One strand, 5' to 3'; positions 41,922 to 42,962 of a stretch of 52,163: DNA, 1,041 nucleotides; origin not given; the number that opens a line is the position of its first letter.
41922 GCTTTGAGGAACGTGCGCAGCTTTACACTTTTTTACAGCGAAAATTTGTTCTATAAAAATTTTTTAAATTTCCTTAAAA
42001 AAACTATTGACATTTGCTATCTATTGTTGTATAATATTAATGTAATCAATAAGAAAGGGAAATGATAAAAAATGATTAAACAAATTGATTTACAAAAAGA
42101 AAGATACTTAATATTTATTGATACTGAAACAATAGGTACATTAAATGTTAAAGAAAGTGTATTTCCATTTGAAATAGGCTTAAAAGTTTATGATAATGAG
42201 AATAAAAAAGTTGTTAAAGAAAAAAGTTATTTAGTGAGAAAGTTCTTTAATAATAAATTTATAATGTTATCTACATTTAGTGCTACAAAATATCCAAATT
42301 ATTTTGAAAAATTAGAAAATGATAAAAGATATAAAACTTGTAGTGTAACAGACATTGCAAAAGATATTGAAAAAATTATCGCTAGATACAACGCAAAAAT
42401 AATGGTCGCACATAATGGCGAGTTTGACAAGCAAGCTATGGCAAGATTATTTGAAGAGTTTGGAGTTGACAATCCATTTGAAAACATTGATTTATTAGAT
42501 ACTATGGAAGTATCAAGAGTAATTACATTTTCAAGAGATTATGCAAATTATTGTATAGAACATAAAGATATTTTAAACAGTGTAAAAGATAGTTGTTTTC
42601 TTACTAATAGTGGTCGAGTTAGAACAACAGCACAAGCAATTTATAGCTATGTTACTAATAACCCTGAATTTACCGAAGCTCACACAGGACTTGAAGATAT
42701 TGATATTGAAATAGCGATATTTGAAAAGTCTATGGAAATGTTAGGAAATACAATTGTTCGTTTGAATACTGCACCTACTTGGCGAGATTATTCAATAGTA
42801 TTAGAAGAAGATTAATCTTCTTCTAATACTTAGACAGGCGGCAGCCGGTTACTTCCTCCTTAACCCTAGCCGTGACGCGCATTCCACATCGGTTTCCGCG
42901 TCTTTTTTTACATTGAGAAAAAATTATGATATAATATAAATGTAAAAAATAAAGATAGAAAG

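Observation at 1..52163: TGA is read as a sense codon (Trp, code 4) throughout this phage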

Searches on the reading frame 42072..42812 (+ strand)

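Call 9: search_protein_families(library=pfam, max_evalue=0.01, proteins=[window:42072-42812:+])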
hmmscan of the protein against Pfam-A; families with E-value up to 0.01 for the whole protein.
seq(247 aa): 1 family
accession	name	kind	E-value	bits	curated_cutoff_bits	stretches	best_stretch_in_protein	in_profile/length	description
PF00929.31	RNase_T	-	0.0089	17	24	0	14-152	1-128/164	Exonuclease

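Call 10: search_protein_families(library=phrogs, max_evalue=0.001, proteins=[window:42072-42812:+])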
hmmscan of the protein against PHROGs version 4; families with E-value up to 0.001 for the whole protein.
seq(247 aa): 2 families
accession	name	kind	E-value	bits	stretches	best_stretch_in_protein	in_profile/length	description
phrog_20187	-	unknown function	6.1e-17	63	1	5-218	3-225/272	-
phrog_192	-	DNA, RNA and nucleotide metabolism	2e-12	48.1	1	9-160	104-235/397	DNA polymerase exonuclease subunit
